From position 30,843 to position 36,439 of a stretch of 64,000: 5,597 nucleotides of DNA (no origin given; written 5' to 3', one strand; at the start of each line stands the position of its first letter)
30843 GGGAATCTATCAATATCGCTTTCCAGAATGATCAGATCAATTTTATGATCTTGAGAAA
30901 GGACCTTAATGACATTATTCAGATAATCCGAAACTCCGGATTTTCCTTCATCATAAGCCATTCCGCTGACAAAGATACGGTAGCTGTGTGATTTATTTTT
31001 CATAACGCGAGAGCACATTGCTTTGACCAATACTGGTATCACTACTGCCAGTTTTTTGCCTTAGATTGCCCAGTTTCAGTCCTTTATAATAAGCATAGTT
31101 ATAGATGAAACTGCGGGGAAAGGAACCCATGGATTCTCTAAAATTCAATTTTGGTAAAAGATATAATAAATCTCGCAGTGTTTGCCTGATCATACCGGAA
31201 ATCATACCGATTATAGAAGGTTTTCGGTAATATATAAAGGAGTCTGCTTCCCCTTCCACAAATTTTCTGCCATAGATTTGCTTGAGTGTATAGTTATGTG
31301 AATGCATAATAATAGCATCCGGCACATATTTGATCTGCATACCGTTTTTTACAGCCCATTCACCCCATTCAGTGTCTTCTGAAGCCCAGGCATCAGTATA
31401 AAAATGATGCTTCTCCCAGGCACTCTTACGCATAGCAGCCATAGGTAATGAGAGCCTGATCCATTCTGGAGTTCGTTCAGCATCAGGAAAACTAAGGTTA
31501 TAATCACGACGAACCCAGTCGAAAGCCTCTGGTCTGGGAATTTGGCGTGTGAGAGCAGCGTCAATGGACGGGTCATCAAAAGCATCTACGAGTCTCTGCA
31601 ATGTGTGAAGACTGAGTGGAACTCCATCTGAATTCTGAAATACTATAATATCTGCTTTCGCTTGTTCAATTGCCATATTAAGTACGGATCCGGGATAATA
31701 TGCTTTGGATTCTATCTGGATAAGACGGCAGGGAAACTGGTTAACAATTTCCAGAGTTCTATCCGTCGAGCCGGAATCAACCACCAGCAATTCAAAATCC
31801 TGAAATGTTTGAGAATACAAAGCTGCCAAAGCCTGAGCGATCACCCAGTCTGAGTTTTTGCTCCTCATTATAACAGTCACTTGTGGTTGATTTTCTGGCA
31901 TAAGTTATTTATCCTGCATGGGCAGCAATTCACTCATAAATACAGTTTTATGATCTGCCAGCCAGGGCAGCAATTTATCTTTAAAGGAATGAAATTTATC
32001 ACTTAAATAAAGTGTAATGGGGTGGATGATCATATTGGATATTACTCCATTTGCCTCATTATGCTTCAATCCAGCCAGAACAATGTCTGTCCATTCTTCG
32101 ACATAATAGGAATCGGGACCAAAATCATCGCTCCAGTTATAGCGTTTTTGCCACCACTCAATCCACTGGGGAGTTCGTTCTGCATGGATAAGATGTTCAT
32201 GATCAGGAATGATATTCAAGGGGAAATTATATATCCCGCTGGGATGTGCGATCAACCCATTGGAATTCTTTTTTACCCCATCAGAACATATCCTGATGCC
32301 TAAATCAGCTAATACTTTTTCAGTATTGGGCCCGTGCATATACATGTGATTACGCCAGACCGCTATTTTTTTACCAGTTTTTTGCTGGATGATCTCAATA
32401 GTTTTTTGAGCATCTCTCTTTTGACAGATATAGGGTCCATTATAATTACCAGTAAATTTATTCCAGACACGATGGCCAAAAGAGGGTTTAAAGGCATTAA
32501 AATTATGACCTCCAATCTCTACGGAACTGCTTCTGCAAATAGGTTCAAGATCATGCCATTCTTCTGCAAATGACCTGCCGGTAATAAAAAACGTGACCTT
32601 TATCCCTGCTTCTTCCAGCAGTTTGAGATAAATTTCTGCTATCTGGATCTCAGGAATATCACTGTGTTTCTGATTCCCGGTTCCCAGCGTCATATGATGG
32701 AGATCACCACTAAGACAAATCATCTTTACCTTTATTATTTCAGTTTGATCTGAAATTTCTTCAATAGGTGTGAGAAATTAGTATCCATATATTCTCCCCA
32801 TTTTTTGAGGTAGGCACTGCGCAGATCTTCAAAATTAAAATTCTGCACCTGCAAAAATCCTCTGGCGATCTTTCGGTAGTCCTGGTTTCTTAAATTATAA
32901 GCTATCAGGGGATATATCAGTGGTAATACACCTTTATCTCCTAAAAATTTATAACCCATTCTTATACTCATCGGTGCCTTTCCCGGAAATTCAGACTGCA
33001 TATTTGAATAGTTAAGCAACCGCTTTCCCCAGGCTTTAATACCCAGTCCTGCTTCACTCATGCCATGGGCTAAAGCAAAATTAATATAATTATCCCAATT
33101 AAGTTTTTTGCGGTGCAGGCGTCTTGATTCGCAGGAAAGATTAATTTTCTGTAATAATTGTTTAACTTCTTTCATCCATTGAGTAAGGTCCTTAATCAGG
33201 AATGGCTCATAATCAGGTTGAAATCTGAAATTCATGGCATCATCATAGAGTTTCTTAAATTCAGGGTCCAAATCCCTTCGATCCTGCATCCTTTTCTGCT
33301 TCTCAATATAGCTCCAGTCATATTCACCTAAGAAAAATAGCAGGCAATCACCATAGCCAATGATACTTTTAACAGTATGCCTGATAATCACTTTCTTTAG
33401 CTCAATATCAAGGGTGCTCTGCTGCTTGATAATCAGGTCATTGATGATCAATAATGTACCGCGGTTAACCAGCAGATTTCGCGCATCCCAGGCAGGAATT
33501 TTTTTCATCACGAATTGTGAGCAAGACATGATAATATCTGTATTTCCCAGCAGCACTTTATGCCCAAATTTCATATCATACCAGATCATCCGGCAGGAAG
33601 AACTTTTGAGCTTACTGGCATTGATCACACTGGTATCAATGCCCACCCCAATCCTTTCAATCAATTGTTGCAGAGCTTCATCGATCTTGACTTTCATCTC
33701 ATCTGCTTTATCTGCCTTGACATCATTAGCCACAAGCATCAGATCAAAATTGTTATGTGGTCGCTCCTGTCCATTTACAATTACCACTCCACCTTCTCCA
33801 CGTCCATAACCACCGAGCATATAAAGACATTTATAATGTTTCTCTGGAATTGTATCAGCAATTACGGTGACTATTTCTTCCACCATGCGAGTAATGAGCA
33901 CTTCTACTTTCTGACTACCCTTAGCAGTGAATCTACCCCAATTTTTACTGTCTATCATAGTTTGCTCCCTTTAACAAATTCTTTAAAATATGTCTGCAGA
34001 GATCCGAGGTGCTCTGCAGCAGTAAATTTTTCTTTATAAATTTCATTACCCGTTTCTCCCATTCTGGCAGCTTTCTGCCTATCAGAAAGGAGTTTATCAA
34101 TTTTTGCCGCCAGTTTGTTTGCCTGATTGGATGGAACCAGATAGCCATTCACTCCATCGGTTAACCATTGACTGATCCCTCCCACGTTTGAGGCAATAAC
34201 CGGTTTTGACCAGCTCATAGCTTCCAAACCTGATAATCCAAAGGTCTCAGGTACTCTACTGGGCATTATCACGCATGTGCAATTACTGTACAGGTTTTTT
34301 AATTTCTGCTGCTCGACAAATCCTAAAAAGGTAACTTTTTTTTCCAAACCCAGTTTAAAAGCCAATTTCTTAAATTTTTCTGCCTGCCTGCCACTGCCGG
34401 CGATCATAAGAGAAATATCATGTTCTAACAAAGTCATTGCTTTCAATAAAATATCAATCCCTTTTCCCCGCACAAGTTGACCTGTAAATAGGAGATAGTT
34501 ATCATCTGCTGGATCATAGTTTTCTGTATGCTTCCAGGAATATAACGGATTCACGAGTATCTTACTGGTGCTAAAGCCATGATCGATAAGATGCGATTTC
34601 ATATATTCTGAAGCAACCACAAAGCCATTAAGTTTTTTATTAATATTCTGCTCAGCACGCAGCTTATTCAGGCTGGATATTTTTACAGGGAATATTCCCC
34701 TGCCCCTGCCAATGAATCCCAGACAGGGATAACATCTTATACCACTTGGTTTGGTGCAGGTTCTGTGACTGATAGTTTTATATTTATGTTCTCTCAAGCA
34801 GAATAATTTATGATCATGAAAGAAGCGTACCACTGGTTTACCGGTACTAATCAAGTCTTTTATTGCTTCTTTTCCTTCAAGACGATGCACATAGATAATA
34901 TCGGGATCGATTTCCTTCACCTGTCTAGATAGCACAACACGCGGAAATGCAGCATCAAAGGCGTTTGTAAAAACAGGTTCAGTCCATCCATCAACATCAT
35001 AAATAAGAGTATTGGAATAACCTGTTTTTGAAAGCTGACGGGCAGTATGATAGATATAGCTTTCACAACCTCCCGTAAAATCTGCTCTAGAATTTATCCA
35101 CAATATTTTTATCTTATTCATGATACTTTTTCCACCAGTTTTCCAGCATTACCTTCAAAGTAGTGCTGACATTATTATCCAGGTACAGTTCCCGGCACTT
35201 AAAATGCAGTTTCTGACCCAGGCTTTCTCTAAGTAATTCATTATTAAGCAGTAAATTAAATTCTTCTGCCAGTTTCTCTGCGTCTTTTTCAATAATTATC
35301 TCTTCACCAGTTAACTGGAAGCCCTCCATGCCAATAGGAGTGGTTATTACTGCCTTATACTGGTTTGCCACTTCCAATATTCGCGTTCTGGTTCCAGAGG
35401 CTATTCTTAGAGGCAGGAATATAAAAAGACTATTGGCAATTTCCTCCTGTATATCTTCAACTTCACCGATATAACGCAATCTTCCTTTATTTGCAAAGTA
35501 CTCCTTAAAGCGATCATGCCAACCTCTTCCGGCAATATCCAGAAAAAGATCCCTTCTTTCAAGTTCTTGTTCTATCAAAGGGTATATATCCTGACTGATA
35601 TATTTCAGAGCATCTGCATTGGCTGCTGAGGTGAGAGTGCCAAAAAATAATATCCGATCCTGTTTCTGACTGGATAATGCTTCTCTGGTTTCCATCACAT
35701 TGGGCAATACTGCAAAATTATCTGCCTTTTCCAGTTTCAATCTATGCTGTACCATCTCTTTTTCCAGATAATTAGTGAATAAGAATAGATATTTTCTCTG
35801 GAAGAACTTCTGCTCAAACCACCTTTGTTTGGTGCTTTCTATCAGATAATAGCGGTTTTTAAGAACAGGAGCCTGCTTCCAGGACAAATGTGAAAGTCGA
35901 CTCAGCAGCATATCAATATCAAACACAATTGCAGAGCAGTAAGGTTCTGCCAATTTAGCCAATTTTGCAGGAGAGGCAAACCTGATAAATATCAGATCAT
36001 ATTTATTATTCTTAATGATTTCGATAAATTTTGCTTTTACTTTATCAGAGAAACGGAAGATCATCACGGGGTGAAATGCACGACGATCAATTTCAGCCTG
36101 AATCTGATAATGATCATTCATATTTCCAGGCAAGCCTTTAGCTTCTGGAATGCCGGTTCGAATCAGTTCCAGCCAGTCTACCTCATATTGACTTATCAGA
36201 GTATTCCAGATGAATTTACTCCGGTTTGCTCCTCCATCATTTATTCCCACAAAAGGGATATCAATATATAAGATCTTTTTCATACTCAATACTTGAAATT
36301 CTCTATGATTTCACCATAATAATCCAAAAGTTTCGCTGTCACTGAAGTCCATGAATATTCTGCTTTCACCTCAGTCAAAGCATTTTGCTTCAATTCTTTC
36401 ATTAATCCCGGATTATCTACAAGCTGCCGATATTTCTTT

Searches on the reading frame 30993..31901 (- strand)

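Call 23: search_protein_families(library=pfam, proteins=[window:30993-31901:-])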
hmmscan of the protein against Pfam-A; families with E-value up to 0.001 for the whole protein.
window:30993-31901:- (302 aa): 3 families
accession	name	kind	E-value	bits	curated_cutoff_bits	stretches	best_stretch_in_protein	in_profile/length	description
PF00535.33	Glycos_transf_2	-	4e-19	69.6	23.3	1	9-146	1-148/168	Glycosyl transferase family 2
PF13641.12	Glyco_tranf_2_3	-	3e-10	41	27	1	6-210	1-221/230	Glycosyltransferase like family 2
PF10111.15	Glyco_tranf_2_2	-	3.9e-05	23.7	27.3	1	13-93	8-92/276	Glycosyltransferase like family 2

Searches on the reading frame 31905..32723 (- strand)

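Call 23: search_protein_families(library=pfam, proteins=[window:31905-32723:-])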
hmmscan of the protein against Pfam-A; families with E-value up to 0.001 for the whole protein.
window:31905-32723:- (272 aa): 1 family
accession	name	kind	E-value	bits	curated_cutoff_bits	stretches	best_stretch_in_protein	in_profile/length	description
PF01522.26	Polysacc_deac_1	-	9.5e-07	29.3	23.1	1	32-144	24-122/124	Polysaccharide deacetylase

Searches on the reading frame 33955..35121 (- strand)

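Call 23: search_protein_families(library=pfam, proteins=[window:33955-35121:-])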
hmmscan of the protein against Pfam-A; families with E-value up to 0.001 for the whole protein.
window:33955-35121:- (388 aa): 5 families
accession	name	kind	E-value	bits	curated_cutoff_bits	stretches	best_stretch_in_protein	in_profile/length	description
PF00534.26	Glycos_transf_1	-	1.5e-46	158.5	26.4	1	204-359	12-170/172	Glycosyl transferases group 1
PF13692.12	Glyco_trans_1_4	-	5.4e-35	121.2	27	1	208-347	2-142/142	Glycosyl transferases group 1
PF20706.3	GT4-conflict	-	2.2e-13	50.4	26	1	200-356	190-366/385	Family 4 Glycosyltransferase in conflict systems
PF13439.12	Glyco_transf_4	-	2.9e-07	31.1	28.5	1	17-190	2-161/170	Glycosyltransferase Family 4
PF13524.12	Glyco_trans_1_2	-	5.2e-06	26.9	25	1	227-370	7-137/144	Glycosyl transferase-like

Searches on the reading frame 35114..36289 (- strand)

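Call 23: search_protein_families(library=pfam, proteins=[window:35114-36289:-])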
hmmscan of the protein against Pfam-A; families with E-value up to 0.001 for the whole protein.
window:35114-36289:- (391 aa): 3 families
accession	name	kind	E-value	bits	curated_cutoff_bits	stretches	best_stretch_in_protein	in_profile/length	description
PF13692.12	Glyco_trans_1_4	-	1.7e-13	51.5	27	1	211-350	2-142/142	Glycosyl transferases group 1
PF00534.26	Glycos_transf_1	-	0.00017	21.6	26.4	1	207-359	12-167/172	Glycosyl transferases group 1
PF13524.12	Glyco_trans_1_2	-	0.00054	20.4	25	1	245-364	11-128/144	Glycosyl transferase-like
